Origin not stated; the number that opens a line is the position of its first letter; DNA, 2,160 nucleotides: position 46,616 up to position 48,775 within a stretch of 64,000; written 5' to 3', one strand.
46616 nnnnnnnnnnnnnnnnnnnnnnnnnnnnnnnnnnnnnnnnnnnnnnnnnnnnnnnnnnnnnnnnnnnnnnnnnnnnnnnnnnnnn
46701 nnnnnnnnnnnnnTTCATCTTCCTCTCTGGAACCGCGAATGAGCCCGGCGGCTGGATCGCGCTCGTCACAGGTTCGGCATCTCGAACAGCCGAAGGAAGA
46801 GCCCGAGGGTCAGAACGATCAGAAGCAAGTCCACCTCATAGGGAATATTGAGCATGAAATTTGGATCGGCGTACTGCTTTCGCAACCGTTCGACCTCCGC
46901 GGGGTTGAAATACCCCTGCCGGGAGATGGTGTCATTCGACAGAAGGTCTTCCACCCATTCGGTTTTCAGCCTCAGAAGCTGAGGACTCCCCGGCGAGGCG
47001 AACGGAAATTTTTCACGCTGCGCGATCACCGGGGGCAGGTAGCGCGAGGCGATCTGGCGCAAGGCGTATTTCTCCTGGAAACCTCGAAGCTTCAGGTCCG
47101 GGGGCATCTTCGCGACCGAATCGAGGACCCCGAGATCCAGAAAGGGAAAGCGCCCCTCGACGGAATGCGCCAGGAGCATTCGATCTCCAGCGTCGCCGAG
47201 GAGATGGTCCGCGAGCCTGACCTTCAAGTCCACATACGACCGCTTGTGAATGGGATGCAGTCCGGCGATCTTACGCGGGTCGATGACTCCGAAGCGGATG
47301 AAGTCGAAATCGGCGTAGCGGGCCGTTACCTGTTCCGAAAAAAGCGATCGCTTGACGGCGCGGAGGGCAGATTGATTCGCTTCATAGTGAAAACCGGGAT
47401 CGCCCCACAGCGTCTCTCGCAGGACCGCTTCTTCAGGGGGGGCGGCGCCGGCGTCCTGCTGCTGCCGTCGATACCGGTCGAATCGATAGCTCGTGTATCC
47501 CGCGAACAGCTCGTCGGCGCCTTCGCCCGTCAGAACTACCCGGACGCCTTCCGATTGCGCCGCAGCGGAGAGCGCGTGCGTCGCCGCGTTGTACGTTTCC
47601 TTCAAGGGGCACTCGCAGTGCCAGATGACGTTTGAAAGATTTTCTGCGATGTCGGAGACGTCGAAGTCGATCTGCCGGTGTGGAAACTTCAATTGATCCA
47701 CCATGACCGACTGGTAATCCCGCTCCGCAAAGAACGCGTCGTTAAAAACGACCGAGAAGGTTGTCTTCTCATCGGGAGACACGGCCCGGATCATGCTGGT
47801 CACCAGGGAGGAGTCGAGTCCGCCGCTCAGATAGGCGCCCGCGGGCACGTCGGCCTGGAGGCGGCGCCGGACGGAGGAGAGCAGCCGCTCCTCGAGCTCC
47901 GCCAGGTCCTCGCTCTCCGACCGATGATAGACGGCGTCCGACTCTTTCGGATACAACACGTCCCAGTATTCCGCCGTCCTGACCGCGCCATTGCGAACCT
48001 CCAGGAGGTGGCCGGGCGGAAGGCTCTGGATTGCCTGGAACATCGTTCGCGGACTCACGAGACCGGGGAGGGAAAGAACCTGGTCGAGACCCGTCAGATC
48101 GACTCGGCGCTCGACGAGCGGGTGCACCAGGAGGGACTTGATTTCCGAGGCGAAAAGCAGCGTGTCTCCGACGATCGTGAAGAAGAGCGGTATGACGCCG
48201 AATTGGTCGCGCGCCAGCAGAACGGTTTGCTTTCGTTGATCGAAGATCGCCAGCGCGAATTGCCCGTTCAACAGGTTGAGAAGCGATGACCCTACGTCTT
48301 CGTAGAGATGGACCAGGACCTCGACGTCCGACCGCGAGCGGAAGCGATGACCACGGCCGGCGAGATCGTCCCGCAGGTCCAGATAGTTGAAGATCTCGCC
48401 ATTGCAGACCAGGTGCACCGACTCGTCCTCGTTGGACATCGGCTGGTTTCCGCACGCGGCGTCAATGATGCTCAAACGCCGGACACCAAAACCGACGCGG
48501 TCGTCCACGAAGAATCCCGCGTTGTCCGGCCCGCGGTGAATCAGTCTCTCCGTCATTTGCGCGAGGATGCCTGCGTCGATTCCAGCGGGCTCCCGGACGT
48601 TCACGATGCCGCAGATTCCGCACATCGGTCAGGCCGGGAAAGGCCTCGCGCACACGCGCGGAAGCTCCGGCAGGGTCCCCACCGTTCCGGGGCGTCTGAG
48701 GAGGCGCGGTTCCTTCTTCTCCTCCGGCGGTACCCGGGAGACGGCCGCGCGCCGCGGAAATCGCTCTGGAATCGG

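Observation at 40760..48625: Compact orphan NRPS-like cluster: AsnB-like amidotransferase, A-PCP-LLM tridomain, CoA-transferase and free C domain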

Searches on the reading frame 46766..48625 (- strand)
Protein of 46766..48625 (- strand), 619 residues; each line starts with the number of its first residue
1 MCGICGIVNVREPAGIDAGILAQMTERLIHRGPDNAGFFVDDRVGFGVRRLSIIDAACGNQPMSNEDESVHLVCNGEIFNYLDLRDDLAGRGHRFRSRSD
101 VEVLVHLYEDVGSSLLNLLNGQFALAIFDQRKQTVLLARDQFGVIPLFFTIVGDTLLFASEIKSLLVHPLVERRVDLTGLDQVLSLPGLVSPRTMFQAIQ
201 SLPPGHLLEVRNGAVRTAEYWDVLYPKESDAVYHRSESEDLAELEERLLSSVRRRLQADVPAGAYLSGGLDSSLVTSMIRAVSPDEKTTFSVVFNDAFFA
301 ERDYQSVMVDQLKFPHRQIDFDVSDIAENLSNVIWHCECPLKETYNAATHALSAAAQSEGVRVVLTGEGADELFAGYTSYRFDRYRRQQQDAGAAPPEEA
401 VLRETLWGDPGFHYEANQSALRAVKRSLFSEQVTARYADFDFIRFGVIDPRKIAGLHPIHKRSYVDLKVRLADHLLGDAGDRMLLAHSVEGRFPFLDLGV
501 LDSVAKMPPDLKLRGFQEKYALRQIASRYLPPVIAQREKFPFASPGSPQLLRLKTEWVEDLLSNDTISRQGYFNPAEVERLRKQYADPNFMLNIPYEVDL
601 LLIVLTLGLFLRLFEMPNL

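Call 3: search_protein_families(library=pfam, proteins=[window:46766-48625:-])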
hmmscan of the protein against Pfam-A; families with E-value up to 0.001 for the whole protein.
window:46766-48625:- (619 aa): 4 families
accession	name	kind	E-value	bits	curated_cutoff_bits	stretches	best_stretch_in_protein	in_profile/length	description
PF00733.27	Asn_synthase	-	2.7e-76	257.9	21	1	243-587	1-333/354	Asparagine synthase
PF13537.11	GATase_7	-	1e-40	139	25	1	49-166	2-122/123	Glutamine amidotransferase domain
PF13522.11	GATase_6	-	1.4e-36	125.9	27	1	33-161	1-130/130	Glutamine amidotransferase domain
PF12481.13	DUF3700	-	1.5e-05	25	27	1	115-162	125-172/228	Aluminium induced protein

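Call 4: search_protein_families(library=ncbifam, proteins=[window:46766-48625:-])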
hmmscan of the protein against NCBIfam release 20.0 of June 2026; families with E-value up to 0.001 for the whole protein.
window:46766-48625:- (619 aa): 9 families
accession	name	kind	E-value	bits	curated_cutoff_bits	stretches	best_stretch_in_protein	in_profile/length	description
TIGR01536.1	asn_synth_AEB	equivalog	5.3e-132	441.4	267.1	1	2-542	1-517/517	asparagine synthase (glutamine-hydrolyzing)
TIGR03108.1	eps_aminotran_1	hypoth_equivalog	1.5e-118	397.2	816.9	2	1-414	1-406/628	XrtA/PEP-CTERM system amidotransferase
TIGR03104.1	trio_amidotrans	equivalog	1.4e-99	334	570.1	1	1-583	1-562/589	N-acetylglutaminylglutamine amidotransferase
NF006949.0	PRK09431.1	equivalog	6.7e-92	308.8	499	3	1-166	1-166/554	asparagine synthase B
NF033535.1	lass_lactam_cya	exception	1.8e-68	231.7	525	2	1-374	1-376/668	lasso peptide isopeptide bond-forming cyclase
NF033561.1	macrolact_Ik_Al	subfamily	5.7e-18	64.8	300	1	120-375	80-332/561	albusnodin/ikarugamycin family macrolactam cyclase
NF001484.0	PRK00331.1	subfamily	1.4e-13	50.1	381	1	62-167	87-200/601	isomerizing glutamine--fructose-6-phosphate transaminase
TIGR01135.1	glmS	equivalog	5.5e-12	45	418.05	1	62-168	86-200/607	glutamine--fructose-6-phosphate transaminase (isomerizing)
TIGR01134.1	purF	equivalog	8.2e-10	38.6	350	1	60-165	84-199/432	amidophosphoribosyltransferase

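Call 20: search_solved_structures(query=window:46766-48625:-, max_evalue=0.00001)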
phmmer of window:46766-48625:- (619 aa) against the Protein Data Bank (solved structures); distinct sequences matched with E-value up to 0.00001: 6.
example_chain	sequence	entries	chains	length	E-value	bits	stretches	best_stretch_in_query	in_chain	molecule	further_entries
7ylz_A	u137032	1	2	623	7.4e-56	192.8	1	1-381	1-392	hydroxyamidotransferase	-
1ct9_A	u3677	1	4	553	2.8e-48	167.7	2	22-166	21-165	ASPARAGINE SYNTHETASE B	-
9b6c_A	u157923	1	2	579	5.4e-26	94.1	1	26-381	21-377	Asparagine synthetase [glutamine-hydrolyzing]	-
6gq3_A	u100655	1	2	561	3e-25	91.7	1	25-381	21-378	Asparagine synthetase [glutamine-hydrolyzing]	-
8sue_A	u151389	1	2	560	4.3e-25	91.2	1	26-381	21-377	Asparagine synthetase [glutamine-hydrolyzing]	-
1jgt_A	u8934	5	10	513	4.7e-11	44.8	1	73-377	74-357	BETA-LACTAM SYNTHETASE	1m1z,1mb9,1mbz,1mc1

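Call 75: find_homologous_proteins(query=window:46766-48625:-, max_evalue=1e-30)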
Query window:46766-48625:- (619 aa): 8000 proteins with E <= 1e-30 among 8000 candidates; the best 120 are listed.
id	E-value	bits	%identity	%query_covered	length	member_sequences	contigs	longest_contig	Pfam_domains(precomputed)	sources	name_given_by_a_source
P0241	0.0e+0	1308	93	100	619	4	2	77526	PF12481.14,PF00733.28,PF13522.12,PF13537.12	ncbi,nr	ncbi:MAG: asparagine synthase (glutamine-hydrolyzing) [Acidobacteria bacterium]|nr:asparagine syntha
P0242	0.0e+0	1179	84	100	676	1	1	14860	PF00733.28,PF13522.12,PF13537.12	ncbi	-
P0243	0.0e+0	1145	79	100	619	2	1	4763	PF12481.14,PF00733.28,PF13522.12,PF13537.12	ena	-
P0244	0.0e+0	1128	78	100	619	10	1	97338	PF12481.14,PF00733.28,PF13522.12,PF13537.12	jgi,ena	-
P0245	0.0e+0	1123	78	100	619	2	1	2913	PF12481.14,PF00733.28,PF13522.12,PF13537.12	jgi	jgi:asparagine synthase (glutamine-hydrolysing)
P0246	0.0e+0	1105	78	100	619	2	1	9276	PF12481.14,PF00733.28,PF13522.12,PF13537.12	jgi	jgi:asparagine synthase (glutamine-hydrolysing)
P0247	0.0e+0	1094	77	100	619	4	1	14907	PF12481.14,PF00733.28,PF13522.12,PF13537.12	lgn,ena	-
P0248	0.0e+0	1086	76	100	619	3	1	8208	PF12481.14,PF00733.28,PF13522.12,PF13537.12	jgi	jgi:asparagine synthase (glutamine-hydrolysing)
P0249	0.0e+0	1079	75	100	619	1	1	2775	PF00733.28,PF13522.12,PF13537.12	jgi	jgi:asparagine synthase (glutamine-hydrolysing)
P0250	0.0e+0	1073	75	100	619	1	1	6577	PF12481.14,PF00733.28,PF13522.12,PF13537.12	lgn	-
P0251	0.0e+0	1065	74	100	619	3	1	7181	PF12481.14,PF00733.28,PF13522.12,PF13537.12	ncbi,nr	ncbi:MAG: asparagine synthase (glutamine-hydrolyzing) [Thermoanaerobaculia bacterium]|nr:asparagine 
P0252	0.0e+0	1060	75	100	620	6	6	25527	PF12481.14,PF00733.28,PF13522.12,PF13537.12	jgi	jgi:asparagine synthase (glutamine-hydrolysing)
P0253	0.0e+0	1031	73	100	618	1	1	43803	PF00733.28,PF13522.12,PF13537.12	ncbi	ncbi:MAG: asparagine synthase (glutamine-hydrolyzing) [Acidobacteriota bacterium]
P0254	3.2e-277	939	66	100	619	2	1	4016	PF00733.28,PF13522.12,PF13537.12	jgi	jgi:asparagine synthase (glutamine-hydrolysing)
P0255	3.6e-277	939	65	100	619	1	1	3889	PF00733.28,PF13522.12,PF13537.12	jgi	jgi:asparagine synthase (glutamine-hydrolysing)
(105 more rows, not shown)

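Call 76: search_dna_similar(query=window:46766-48625:-, collection=plasmids, mode=protein, max_rows=12, max_evalue=1e-80)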
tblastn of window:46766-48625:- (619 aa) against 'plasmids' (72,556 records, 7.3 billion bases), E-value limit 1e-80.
Records with a match: 4; places in all: 4; records where one place covers at least 80% of the query: 4.
Best place of each record, by identity: <60% 4.
By first word of the organism name: Streptomyces 2; Kitasatospora 2.
By predicted mobility (MOB-suite, as given by PLSDB): non-mobilizable 4.
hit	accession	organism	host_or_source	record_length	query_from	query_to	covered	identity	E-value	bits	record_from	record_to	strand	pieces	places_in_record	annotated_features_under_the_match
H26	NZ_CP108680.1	Streptomyces sp. NBC_01216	-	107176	1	618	100%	48.9%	6e-164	526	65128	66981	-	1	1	asnB: asparagine synthase (glutamine-hydrolyzing)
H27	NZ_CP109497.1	Streptomyces sp. NBC_01431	-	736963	1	618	100%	45.9%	2e-150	487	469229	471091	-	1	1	asnB: asparagine synthase (glutamine-hydrolyzing)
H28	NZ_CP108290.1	Kitasatospora sp. NBC_00039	-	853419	1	584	94%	45.2%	9e-143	465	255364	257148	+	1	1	asnB: asparagine synthase (glutamine-hydrolyzing)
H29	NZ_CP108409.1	Kitasatospora sp. NBC_01300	-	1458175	1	619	100%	41.7%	5e-132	434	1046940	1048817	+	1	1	record has no annotation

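Call 77: get_annotated_region(hit=H26, flank=12000)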
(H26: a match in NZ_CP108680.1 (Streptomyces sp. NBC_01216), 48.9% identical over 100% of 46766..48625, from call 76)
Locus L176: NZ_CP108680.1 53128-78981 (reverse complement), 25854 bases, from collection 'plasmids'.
description: Streptomyces sp. NBC_01216 plasmid unnamed3, complete sequence
organism: Streptomyces sp. NBC_01216 (NCBI taxid 2903778)
taxonomy: Bacteria; Actinomycetota; Actinomycetes; Kitasatosporales; Streptomycetaceae; Streptomyces; Streptomyces sp. NBC 01216
host: -; source: -; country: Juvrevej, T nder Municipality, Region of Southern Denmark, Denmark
typing (MOB-suite, as given by PLSDB): non-mobilizable; replicon rep_cluster_1910
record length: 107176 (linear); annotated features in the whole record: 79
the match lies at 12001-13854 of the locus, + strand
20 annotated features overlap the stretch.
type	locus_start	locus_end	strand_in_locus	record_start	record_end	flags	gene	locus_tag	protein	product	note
CDS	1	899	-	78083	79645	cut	-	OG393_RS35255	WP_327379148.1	class I SAM-dependent methyltransferase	-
CDS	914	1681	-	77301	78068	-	-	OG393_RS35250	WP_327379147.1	alpha/beta fold hydrolase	-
CDS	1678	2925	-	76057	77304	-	-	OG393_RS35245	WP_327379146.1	acyltransferase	-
CDS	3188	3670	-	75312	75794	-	-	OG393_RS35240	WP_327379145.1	SRPBCC domain-containing protein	-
CDS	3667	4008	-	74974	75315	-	-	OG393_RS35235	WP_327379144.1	YciI family protein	-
CDS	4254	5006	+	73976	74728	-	-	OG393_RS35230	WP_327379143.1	SDR family oxidoreductase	-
CDS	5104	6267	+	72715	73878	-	-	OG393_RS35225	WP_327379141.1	acyl-CoA dehydrogenase family protein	-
CDS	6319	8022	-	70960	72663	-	-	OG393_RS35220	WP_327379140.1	AMP-binding protein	-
CDS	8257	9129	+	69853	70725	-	-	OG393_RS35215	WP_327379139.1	LLM class F420-dependent oxidoreductase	-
CDS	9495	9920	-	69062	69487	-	-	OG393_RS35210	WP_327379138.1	BrxA/BrxB family bacilliredoxin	-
CDS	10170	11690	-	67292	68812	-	-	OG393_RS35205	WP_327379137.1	FAD-binding protein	-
CDS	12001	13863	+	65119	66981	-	asnB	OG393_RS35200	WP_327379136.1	asparagine synthase (glutamine-hydrolyzing)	GO:0006529 - asparagine biosynthetic process [Evidence IEA]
CDS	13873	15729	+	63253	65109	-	-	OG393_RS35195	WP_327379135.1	non-ribosomal peptide synthetase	-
CDS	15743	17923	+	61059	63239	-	-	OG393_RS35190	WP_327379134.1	condensation domain-containing protein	-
CDS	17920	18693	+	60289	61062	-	-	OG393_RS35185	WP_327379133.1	amino acid racemase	GO:0006520 - amino acid metabolic process [Evidence IEA]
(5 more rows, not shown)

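Call 78: get_annotated_region(hit=H27, flank=12000)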
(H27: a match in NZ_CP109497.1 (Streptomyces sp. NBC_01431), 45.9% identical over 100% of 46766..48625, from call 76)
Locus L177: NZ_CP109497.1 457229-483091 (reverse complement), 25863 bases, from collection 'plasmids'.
description: Streptomyces sp. NBC_01431 plasmid unnamed1, complete sequence
organism: Streptomyces sp. NBC_01431 (NCBI taxid 2903863)
taxonomy: Bacteria; Actinomycetota; Actinomycetes; Kitasatosporales; Streptomycetaceae; Streptomyces; Streptomyces sp. NBC 01431
host: -; source: -; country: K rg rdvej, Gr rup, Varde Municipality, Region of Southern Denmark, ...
typing (MOB-suite, as given by PLSDB): non-mobilizable
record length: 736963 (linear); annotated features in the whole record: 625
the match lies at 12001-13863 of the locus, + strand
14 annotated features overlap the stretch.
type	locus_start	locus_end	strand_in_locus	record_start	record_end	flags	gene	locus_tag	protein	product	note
CDS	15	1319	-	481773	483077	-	-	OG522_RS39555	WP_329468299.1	lysine 2,3-aminomutase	-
CDS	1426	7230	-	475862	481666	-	-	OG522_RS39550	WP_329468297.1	non-ribosomal peptide synthetase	-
CDS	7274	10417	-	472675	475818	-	-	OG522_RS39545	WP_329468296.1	amino acid adenylation domain-containing protein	-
CDS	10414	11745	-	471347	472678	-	-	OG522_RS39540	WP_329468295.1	ATP-grasp domain-containing protein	-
CDS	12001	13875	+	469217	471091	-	asnB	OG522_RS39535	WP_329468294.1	asparagine synthase (glutamine-hydrolyzing)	GO:0006529 - asparagine biosynthetic process [Evidence IEA]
CDS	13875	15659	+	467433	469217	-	-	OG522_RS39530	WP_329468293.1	carbamoyltransferase C-terminal domain-containing protein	-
CDS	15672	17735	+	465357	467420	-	-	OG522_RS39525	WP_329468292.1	hypothetical protein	-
CDS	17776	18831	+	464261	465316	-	-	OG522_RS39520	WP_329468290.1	MupA/Atu3671 family FMN-dependent luciferase-like monooxygenase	-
CDS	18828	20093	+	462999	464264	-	-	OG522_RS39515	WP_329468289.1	MFS transporter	GO:0055085 - transmembrane transport [Evidence IEA]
CDS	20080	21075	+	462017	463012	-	-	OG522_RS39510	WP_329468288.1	threonine/serine dehydratase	-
CDS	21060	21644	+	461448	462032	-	-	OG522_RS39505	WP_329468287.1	NAD(P)H-dependent oxidoreductase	-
CDS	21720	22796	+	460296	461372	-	-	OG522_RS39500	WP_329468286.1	hypothetical protein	-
CDS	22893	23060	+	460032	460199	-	-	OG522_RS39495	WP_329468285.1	hypothetical protein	-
CDS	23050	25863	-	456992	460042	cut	-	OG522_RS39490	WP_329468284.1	BTAD domain-containing putative transcriptional regulator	-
